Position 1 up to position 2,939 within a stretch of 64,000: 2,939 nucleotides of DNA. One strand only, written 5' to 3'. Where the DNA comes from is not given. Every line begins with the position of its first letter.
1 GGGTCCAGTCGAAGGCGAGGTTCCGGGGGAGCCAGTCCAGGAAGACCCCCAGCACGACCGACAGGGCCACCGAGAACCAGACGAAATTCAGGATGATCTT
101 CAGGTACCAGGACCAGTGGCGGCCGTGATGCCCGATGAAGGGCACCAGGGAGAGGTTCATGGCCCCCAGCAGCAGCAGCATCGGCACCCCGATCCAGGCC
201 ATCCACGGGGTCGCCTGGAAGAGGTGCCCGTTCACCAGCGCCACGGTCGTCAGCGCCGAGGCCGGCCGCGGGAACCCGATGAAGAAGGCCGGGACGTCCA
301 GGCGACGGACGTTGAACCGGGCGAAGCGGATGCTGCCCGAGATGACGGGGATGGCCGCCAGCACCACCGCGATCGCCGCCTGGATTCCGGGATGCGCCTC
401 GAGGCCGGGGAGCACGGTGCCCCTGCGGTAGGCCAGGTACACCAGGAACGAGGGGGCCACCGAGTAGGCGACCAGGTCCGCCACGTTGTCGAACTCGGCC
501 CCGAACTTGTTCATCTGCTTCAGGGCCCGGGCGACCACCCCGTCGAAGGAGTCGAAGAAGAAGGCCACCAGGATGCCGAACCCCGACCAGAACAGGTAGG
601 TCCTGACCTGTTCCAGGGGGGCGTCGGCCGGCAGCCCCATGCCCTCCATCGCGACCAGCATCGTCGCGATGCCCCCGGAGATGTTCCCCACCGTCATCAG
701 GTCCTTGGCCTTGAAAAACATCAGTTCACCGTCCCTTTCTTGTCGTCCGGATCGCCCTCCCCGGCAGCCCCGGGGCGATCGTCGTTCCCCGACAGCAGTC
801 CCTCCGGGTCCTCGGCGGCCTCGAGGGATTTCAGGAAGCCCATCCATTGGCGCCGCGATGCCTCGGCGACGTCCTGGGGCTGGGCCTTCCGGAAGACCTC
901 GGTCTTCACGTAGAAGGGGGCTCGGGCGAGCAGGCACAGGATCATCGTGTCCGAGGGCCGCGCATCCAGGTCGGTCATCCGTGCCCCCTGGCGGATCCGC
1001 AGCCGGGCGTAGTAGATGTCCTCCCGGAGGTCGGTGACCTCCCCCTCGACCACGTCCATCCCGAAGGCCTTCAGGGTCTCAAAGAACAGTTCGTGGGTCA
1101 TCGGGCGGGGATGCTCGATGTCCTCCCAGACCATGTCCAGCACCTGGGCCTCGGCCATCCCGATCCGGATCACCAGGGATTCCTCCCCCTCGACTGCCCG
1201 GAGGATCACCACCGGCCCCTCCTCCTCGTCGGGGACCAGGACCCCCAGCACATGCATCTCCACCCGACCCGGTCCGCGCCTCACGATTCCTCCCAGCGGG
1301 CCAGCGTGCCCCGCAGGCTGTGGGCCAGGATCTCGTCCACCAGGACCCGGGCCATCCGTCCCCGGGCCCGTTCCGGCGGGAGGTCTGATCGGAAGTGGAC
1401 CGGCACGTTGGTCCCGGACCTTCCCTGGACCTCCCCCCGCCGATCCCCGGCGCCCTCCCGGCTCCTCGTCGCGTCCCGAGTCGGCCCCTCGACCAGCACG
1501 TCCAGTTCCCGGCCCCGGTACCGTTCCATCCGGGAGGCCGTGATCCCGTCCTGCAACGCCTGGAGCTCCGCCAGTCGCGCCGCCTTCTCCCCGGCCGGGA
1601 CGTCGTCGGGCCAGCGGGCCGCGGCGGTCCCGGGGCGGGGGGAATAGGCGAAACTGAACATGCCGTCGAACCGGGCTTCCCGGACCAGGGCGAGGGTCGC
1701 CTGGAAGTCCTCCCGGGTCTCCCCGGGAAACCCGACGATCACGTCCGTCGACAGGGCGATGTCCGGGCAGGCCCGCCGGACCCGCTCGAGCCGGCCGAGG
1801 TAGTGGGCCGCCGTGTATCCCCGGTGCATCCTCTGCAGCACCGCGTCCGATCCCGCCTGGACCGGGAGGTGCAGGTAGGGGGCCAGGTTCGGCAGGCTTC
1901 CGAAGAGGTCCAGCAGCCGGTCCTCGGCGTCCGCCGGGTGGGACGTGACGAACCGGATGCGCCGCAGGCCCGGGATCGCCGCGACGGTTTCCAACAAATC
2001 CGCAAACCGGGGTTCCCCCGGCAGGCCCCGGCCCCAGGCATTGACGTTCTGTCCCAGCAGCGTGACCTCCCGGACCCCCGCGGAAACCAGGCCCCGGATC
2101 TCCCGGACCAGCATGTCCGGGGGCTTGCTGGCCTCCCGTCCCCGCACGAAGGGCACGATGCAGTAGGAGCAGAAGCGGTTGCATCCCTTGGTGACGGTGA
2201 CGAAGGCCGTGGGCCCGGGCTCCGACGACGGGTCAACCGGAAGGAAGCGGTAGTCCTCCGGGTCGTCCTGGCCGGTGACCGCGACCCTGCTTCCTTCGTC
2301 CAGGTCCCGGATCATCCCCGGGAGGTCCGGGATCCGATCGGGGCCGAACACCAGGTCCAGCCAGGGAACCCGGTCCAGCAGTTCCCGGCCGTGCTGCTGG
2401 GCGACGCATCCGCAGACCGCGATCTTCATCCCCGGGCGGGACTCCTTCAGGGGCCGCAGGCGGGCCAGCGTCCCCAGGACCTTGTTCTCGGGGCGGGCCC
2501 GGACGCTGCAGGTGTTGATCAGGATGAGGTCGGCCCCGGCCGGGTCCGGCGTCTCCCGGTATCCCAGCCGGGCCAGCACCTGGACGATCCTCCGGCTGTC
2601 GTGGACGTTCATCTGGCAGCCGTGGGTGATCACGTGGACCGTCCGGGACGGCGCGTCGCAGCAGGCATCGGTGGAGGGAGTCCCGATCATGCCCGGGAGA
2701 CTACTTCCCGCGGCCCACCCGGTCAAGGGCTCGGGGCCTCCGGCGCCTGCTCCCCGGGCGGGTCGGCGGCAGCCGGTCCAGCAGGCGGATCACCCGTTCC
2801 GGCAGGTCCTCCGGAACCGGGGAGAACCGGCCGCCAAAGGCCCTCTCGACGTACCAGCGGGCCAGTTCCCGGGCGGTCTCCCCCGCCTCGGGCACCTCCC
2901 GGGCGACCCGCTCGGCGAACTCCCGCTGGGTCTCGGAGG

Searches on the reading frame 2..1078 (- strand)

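Call 49: search_protein_families(library=pfam, proteins=[window:2-1078:-], max_evalue=0.0001)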
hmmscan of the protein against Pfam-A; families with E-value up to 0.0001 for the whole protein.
window:2-1078:- (359 aa): 1 family
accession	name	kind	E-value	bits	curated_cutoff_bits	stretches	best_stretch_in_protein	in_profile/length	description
PF01066.26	CDP-OH_P_transf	-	4.6e-13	50.3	22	1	127-300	6-149/152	CDP-alcohol phosphatidyltransferase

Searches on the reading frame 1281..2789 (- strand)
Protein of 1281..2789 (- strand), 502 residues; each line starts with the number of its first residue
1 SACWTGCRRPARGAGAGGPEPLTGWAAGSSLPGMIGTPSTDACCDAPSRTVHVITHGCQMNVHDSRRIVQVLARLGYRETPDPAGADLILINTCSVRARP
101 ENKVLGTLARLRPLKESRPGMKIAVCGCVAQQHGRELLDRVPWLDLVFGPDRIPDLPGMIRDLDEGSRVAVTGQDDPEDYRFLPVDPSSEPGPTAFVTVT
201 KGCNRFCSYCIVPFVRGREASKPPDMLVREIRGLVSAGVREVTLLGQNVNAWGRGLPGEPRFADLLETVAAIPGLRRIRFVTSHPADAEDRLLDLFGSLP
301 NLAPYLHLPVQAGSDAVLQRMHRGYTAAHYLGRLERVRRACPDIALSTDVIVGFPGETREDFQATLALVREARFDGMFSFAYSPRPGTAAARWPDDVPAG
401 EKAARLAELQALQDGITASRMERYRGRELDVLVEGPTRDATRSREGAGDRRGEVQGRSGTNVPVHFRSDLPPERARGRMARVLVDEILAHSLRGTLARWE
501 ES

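Call 49: search_protein_families(library=pfam, proteins=[window:1281-2789:-], max_evalue=0.0001)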
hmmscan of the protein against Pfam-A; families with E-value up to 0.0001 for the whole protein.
window:1281-2789:- (502 aa): 2 families
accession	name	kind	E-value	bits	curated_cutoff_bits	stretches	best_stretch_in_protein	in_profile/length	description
PF00919.26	UPF0004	-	4.3e-28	97.6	27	1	51-149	2-98/98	Uncharacterized protein family UPF0004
PF04055.27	Radical_SAM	-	4.9e-27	95.6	29.5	1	198-368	2-165/166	Radical SAM superfamily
